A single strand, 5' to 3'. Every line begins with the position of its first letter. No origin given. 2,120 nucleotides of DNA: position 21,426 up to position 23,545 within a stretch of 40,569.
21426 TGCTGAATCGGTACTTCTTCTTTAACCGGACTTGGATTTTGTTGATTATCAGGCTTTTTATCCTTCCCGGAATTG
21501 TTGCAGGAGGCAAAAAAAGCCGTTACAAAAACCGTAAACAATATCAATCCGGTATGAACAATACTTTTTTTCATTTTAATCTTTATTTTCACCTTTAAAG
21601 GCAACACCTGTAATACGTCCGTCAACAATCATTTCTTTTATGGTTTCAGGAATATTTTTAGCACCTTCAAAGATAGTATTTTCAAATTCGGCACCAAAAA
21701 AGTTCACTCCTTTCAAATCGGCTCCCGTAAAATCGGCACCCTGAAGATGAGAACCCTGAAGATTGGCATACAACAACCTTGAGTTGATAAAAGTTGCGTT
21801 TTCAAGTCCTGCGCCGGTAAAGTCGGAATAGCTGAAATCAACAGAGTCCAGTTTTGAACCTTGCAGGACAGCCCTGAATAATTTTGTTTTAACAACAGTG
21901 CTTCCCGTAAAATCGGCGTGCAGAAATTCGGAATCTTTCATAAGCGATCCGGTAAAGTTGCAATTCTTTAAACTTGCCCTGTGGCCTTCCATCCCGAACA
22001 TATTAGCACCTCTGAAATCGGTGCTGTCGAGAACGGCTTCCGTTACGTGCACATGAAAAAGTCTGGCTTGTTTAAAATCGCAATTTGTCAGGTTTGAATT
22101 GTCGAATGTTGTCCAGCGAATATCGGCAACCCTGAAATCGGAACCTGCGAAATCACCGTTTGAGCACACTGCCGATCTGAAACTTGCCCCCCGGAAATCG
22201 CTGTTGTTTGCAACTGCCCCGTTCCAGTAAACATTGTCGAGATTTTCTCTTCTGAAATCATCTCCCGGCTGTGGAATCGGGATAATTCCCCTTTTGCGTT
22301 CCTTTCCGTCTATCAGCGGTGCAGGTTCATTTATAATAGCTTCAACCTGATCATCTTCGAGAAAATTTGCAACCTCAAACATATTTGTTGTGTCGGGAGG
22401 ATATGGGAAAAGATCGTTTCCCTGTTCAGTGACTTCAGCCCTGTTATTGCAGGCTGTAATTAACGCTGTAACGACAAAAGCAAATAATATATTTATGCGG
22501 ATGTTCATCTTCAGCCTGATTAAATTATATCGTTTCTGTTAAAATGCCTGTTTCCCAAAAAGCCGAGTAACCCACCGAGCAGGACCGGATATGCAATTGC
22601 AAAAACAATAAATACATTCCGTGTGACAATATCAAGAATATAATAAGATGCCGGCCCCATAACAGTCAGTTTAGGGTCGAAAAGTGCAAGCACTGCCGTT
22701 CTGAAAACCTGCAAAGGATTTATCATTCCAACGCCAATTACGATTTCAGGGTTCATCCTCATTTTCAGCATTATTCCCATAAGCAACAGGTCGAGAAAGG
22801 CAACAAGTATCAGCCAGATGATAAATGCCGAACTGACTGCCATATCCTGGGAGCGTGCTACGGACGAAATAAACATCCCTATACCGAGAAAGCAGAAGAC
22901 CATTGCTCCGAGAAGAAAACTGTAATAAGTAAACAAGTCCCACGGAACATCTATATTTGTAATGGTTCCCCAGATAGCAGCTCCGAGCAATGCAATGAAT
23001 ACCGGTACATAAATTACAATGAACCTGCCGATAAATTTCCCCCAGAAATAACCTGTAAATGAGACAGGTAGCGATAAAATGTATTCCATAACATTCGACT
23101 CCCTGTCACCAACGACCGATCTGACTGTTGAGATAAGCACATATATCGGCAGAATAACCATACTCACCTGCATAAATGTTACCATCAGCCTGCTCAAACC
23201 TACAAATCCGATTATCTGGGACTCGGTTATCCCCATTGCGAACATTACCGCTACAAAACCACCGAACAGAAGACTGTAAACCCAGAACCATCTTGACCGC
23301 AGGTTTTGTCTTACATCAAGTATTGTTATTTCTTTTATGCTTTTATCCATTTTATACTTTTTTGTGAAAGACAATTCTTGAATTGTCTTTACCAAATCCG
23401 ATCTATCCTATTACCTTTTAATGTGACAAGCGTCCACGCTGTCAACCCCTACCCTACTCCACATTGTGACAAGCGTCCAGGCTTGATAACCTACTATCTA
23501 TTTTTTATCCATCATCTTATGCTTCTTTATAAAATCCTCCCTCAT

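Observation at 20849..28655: Stand-alone nos-accessory-like copper cluster with no NosZ and no NosD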

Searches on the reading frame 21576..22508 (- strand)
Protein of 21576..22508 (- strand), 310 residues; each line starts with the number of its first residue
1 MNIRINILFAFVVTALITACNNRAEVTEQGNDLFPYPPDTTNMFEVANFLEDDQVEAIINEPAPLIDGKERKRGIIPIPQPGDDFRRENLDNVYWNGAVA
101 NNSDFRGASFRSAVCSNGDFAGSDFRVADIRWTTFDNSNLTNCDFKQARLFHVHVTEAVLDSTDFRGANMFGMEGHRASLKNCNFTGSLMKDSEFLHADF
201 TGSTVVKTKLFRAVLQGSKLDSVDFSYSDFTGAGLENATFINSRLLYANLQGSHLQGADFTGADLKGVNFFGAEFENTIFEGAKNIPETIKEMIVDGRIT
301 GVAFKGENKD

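Call 3: search_protein_families(library=pfam, proteins=[window:21576-22508:-], max_evalue=0.01)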
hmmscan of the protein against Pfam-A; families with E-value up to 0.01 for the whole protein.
window:21576-22508:- (310 aa): 4 families
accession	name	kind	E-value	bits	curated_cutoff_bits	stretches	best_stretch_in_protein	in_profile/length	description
PF00805.28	Pentapeptide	-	4.1e-32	109.8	20.2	5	248-282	6-40/40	Pentapeptide repeats (8 copies)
PF13599.13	Pentapeptide_4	-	4.1e-23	81.7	38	3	176-250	4-78/78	Pentapeptide repeat region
PF13576.12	Pentapeptide_3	-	3.1e-16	59.8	27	1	251-283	2-36/48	Pentapeptide repeats (9 copies)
PF23894.2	LD_SV2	-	0.0003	21.5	29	0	111-185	18-92/92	SV2A/B/C luminal domain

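Call 4: search_protein_families(library=ncbifam, proteins=[window:21576-22508:-], max_evalue=0.01)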
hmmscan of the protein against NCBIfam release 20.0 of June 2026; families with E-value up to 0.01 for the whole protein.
window:21576-22508:- (310 aa): 19 families
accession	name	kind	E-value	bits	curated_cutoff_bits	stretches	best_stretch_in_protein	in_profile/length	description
NF052603.1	penta_Alr5209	equivalog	1e-22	80.4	125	3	184-277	14-107/113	Alr5209 family pentapeptide repeat protein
NF047416.1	penta_HetL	equivalog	7.1e-18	64.8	260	1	89-278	19-201/218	heterocyst differentiation pentapeptide repeat protein HetL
NF033086.2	penta_rpt_Qnr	equivalog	2.3e-16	60.2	240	2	180-279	7-102/211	Qnr family pentapeptide repeat protein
NF011744.0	PRK15197.1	equivalog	3.9e-16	59.1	274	2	197-270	178-251/291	SPI-2 type III secretion system effector PipB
NF012152.0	penta_rpt_QnrC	exception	3.3e-15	56.7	500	2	181-279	9-108/221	QnrC family quinolone resistance pentapeptide repeat protein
NF000421.1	penta_rpt_QnrVC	exception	9.9e-14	51.8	460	2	189-279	22-108/218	QnrVC family quinolone resistance pentapeptide repeat protein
NF011743.0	PRK15196.1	equivalog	1.2e-13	50.7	354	1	102-248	171-307/350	type III secretion system effector PipB2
NF000349.1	mfpA_AE000516.2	equivalog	7.9e-13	48.6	360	1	138-286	7-150/183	pentapeptide repeat protein MfpA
NF012151.0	penta_rpt_QnrAS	exception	1.9e-12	47.7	490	2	84-231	12-160/218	QnrAS family quinolone resistance pentapeptide repeat protein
NF000139.2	penta_rpt_QnrD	exception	3.6e-12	46.7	425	3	99-257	34-198/214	QnrD family quinolone resistance pentapeptide repeat protein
NF000420.1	penta_rpt_QnrB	exception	7.4e-12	45.7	460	2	84-204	75-195/214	QnrB family quinolone resistance pentapeptide repeat protein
NF000071.4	penta_rpt_QnrA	exception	3.5e-11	43.3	450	2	195-279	23-108/218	QnrA family quinolone resistance pentapeptide repeat protein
NF033375.2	penta_rpt_QnrE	exception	3.8e-11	43.4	480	1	93-270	28-196/214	QnrE family quinolone resistance pentapeptide repeat protein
NF000056.3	penta_rpt_QnrS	exception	2.2e-09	37.3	460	2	180-279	18-108/218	QnrS family quinolone resistance pentapeptide repeat protein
NF038182.1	penta_rpt_SmQnr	exception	1.2e-08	35.1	460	2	100-205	92-197/215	SmQnr family pentapeptide repeat protein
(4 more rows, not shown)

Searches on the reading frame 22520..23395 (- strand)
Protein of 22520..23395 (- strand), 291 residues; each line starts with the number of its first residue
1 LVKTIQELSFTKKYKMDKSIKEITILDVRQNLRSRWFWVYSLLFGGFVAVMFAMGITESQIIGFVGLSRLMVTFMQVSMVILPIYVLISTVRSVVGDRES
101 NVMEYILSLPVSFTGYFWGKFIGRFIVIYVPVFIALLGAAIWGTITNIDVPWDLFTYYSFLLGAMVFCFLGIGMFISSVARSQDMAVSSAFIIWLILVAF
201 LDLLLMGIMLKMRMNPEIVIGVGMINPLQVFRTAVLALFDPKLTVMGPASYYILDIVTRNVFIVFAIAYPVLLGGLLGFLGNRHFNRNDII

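Call 3: search_protein_families(library=pfam, proteins=[window:22520-23395:-], max_evalue=0.01)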
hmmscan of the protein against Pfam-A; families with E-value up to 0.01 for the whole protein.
window:22520-23395:- (291 aa): 4 families
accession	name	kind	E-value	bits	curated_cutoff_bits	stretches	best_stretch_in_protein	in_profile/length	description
PF12679.13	ABC2_membrane_2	-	3.6e-22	79.4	27.2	1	25-250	5-259/283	ABC-2 family transporter protein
PF12698.13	ABC2_membrane_3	-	8.8e-10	38.6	31.6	1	75-246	165-320/347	ABC-2 family transporter protein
PF01061.29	ABC2_membrane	-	0.00086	19.3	26.9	1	40-237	27-208/211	ABC-2 type transporter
PF12730.13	ABC2_membrane_4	-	0.0043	17.5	27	1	39-192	19-174/179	ABC-2 family transporter protein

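Call 4: search_protein_families(library=ncbifam, proteins=[window:22520-23395:-], max_evalue=0.01)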
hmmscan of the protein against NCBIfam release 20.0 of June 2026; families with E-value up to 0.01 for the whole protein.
window:22520-23395:- (291 aa): 0 families

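Call 55: search_solved_structures(query=window:22520-23350:-, max_evalue=0.01, show_alignments=1)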
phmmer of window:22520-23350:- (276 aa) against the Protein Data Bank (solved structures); distinct sequences matched with E-value up to 0.01: 1.
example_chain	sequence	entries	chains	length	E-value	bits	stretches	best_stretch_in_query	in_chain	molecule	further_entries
7o0y_D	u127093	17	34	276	6.3e-13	52.5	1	12-235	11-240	Probable ABC transporter permease protein NosY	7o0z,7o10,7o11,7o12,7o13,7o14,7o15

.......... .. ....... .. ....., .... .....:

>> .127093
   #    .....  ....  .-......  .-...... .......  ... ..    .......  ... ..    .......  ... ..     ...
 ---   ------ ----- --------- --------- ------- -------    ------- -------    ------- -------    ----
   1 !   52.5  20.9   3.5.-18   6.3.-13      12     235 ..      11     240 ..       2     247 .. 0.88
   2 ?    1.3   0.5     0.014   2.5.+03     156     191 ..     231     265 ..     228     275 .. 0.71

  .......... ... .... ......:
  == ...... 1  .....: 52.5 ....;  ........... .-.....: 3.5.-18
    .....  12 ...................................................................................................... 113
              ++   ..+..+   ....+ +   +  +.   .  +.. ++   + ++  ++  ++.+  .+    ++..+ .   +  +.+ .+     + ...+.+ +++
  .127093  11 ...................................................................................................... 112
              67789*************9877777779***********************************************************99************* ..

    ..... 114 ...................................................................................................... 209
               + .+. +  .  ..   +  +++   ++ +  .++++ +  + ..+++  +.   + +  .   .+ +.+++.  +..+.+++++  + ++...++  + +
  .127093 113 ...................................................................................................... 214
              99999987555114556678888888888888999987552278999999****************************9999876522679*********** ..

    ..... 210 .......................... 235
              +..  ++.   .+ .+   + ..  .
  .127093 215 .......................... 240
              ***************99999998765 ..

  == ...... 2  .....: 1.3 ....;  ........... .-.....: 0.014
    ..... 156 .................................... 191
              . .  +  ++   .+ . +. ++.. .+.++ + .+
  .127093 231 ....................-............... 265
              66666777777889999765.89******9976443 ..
